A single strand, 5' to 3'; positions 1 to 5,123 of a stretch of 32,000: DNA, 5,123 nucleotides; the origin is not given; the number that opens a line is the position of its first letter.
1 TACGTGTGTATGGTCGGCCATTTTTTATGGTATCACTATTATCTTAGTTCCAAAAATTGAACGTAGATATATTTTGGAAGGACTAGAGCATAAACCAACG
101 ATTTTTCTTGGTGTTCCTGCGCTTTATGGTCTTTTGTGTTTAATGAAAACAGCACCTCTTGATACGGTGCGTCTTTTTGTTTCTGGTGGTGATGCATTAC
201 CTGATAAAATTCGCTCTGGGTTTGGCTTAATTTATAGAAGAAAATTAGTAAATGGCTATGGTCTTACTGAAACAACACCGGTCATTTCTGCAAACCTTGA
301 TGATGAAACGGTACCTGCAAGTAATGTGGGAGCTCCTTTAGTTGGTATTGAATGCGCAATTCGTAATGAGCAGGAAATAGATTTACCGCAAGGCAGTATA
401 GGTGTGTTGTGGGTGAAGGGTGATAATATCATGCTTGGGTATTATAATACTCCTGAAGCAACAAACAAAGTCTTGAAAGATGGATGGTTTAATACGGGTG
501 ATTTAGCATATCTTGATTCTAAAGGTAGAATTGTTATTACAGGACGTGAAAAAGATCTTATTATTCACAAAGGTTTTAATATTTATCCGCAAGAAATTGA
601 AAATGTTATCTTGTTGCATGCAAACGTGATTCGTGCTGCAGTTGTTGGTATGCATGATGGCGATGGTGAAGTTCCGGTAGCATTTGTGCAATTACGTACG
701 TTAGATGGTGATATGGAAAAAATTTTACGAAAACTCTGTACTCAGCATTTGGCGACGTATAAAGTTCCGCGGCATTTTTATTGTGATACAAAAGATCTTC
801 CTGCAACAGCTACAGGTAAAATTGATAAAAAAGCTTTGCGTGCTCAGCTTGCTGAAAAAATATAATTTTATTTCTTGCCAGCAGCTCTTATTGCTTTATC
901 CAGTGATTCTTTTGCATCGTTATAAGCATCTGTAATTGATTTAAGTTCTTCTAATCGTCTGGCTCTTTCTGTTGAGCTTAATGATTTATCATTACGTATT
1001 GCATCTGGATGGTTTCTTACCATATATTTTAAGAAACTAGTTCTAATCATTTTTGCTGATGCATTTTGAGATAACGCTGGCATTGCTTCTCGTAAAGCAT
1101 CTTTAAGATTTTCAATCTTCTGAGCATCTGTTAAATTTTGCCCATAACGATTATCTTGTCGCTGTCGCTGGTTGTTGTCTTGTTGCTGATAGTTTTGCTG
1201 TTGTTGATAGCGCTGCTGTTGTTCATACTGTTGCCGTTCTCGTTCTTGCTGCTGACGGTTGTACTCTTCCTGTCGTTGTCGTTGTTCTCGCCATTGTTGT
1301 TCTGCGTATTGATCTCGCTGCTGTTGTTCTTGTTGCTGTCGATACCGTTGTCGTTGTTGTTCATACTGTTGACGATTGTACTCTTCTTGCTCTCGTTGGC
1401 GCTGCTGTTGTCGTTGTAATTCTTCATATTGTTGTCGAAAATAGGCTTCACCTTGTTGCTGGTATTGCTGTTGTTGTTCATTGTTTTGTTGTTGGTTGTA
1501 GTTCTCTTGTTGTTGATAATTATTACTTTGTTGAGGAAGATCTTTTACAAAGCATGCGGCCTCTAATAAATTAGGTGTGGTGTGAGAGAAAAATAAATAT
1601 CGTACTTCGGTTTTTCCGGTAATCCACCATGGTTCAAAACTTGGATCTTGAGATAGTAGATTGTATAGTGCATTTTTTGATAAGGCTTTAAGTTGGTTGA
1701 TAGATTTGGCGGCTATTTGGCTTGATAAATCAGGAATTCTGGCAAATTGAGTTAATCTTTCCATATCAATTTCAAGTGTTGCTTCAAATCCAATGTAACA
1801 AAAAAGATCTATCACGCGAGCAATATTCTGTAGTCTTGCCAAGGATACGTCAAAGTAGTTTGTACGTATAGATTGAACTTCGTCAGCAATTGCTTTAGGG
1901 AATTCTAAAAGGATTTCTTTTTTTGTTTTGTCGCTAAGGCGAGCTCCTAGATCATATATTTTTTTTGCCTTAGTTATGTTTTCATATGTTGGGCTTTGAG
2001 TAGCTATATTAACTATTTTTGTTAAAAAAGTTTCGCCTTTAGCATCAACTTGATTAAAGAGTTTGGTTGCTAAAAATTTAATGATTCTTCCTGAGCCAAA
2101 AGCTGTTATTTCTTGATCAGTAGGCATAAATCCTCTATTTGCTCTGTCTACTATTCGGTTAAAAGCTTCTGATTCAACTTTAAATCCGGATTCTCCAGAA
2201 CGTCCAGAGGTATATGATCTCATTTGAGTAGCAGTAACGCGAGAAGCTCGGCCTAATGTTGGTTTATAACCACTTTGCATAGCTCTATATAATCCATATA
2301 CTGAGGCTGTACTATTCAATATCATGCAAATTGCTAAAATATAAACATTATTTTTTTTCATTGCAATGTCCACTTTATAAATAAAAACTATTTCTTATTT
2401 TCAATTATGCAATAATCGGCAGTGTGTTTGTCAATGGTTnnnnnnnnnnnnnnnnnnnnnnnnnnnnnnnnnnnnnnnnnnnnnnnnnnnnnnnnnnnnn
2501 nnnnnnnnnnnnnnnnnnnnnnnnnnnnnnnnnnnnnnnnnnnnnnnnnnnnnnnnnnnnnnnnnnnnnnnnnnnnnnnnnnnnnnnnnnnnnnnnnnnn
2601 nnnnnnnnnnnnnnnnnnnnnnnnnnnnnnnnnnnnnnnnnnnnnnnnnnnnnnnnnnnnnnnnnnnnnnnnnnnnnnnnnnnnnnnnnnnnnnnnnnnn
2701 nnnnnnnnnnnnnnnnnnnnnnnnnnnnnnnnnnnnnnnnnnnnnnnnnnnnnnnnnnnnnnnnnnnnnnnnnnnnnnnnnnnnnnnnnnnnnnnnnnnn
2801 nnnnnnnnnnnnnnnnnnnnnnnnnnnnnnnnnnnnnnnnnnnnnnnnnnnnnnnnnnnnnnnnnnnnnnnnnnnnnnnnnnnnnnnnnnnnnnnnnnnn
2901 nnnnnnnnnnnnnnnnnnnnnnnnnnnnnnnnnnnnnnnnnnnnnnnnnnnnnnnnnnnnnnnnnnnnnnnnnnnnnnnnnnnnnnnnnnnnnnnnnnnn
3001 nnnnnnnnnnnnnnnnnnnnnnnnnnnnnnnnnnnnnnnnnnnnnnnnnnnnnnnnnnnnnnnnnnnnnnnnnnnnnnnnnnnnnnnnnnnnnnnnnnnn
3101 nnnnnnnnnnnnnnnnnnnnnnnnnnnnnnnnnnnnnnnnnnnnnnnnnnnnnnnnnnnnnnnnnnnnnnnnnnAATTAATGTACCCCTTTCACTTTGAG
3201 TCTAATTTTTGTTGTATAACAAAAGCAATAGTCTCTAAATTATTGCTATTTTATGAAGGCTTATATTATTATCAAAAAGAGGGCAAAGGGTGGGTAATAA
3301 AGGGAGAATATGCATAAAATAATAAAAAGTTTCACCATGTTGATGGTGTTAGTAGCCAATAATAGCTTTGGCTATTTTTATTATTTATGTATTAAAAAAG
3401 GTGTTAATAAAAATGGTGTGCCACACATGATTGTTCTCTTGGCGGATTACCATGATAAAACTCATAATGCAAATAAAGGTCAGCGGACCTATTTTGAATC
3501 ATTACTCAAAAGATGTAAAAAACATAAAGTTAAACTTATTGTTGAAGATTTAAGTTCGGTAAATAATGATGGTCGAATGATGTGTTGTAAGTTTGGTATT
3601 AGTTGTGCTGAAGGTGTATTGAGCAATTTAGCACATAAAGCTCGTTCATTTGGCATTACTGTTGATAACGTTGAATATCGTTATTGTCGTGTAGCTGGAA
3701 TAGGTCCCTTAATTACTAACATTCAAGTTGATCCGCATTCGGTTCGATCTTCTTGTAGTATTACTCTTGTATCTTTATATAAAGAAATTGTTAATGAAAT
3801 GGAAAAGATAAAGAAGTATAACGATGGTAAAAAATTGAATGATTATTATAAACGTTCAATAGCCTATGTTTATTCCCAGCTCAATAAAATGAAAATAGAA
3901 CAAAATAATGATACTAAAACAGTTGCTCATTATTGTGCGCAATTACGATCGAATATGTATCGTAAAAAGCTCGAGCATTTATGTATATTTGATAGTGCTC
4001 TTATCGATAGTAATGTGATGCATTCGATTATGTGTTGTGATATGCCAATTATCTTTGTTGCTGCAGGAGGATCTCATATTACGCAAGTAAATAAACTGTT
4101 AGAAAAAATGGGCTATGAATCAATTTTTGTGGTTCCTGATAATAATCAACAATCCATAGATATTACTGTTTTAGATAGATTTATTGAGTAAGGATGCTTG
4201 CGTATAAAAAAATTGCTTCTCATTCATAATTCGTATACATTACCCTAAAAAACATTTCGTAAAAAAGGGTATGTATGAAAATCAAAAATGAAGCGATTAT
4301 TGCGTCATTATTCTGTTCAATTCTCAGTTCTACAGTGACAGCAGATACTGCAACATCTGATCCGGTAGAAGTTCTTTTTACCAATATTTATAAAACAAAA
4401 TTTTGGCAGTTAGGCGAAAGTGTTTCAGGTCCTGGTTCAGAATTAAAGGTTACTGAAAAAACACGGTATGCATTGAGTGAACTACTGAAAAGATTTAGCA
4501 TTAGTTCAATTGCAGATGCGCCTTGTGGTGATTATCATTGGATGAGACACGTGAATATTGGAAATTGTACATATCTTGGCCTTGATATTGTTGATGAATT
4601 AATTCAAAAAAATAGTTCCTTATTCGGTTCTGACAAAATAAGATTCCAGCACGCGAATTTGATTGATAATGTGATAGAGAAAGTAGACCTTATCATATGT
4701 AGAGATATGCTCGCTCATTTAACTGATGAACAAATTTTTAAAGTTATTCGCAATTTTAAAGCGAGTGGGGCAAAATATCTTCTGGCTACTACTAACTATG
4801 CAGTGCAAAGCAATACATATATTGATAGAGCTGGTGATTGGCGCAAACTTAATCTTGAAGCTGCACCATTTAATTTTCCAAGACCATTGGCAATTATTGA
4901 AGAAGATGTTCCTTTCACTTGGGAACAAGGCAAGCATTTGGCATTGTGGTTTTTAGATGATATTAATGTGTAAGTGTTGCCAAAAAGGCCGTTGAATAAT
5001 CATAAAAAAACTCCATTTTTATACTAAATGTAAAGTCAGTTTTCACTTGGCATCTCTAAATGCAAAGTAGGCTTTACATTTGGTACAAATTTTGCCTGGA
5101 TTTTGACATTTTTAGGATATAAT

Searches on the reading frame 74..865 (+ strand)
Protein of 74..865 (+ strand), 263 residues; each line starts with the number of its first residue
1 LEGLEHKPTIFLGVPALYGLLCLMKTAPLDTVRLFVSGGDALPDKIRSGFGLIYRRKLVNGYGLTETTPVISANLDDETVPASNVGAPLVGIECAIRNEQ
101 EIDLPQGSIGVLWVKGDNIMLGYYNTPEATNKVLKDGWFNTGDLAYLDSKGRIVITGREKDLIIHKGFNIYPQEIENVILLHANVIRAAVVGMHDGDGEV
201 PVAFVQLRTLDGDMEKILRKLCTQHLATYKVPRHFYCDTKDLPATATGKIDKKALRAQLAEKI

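Call 51: search_protein_families(library=pfam, proteins=[window:74-865:+], max_evalue=0.001)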
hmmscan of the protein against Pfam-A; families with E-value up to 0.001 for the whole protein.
window:74-865:+ (263 aa): 2 families
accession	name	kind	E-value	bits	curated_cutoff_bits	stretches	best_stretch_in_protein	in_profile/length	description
PF00501.34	AMP-binding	-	6.7e-24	84.8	29.9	1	5-124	254-384/384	AMP-binding enzyme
PF13193.12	AMP-binding_C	-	5.4e-15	56.5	24.5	1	174-249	1-76/76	AMP-binding enzyme C-terminal domain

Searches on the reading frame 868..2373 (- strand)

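Call 9: search_protein_families(library=pfam, proteins=[window:868-2373:-], max_evalue=0.001)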
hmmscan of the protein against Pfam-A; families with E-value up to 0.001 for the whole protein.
window:868-2373:- (501 aa): 0 families

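Call 94: search_protein_families(library=pfam, proteins=[window:868-2373:-], max_evalue=10)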
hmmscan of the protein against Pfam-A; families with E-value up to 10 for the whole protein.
window:868-2373:- (501 aa): 1 family
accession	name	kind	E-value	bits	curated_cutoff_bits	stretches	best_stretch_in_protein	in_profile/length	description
PF05262.16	Borrelia_P83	-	0.019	13.9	33.6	1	286-429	212-349/489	Borrelia P83/100 protein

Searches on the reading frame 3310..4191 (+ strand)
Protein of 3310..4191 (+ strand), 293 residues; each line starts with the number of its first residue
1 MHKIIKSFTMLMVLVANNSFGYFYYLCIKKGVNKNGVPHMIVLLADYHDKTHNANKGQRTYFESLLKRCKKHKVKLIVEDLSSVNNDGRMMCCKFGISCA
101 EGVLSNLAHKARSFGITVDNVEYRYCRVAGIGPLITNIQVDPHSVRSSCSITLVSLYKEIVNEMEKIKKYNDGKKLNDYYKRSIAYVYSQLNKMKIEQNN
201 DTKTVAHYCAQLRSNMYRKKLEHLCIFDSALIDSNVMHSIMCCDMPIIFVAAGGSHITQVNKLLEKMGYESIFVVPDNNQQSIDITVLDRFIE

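Call 9: search_protein_families(library=pfam, proteins=[window:3310-4191:+], max_evalue=0.001)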
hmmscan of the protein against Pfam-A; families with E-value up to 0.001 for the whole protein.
window:3310-4191:+ (293 aa): 1 family
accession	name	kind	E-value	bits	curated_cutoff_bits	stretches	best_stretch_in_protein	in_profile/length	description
PF08963.15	DUF1878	-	0.00053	20.9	23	0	9-72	15-78/110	Protein of unknown function (DUF1878)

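Call 94: search_protein_families(library=pfam, proteins=[window:3310-4191:+], max_evalue=10)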
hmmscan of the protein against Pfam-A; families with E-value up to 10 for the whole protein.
window:3310-4191:+ (293 aa): 1 family
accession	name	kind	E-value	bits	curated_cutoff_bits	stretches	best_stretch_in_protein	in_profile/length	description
PF08963.15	DUF1878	-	0.00053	20.9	23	2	9-72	15-78/110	Protein of unknown function (DUF1878)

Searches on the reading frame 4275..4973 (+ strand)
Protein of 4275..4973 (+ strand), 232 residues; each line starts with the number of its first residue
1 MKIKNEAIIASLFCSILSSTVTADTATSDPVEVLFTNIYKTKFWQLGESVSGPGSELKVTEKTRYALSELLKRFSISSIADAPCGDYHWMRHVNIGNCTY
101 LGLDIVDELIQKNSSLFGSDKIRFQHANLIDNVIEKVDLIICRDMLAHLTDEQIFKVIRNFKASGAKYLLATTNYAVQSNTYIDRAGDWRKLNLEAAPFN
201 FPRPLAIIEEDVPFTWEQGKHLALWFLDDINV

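Call 9: search_protein_families(library=pfam, proteins=[window:4275-4973:+], max_evalue=0.001)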
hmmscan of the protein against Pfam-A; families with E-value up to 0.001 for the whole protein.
window:4275-4973:+ (232 aa): 5 families
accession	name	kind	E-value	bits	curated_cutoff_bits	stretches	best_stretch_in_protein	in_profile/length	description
PF13649.12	Methyltransf_25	-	4.4e-05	24.5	27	1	79-162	1-90/97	Methyltransferase domain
PF01739.24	CheR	-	5.9e-05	23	27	1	120-163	118-163/195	CheR methyltransferase, SAM binding domain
PF08242.18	Methyltransf_12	-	0.00018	22.6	30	1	84-162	5-89/98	Methyltransferase domain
PF13489.12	Methyltransf_23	-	0.00023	21.4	27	1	63-190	5-136/164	Methyltransferase domain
PF13847.12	Methyltransf_31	-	0.00095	19.3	27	0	90-174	21-113/145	Methyltransferase domain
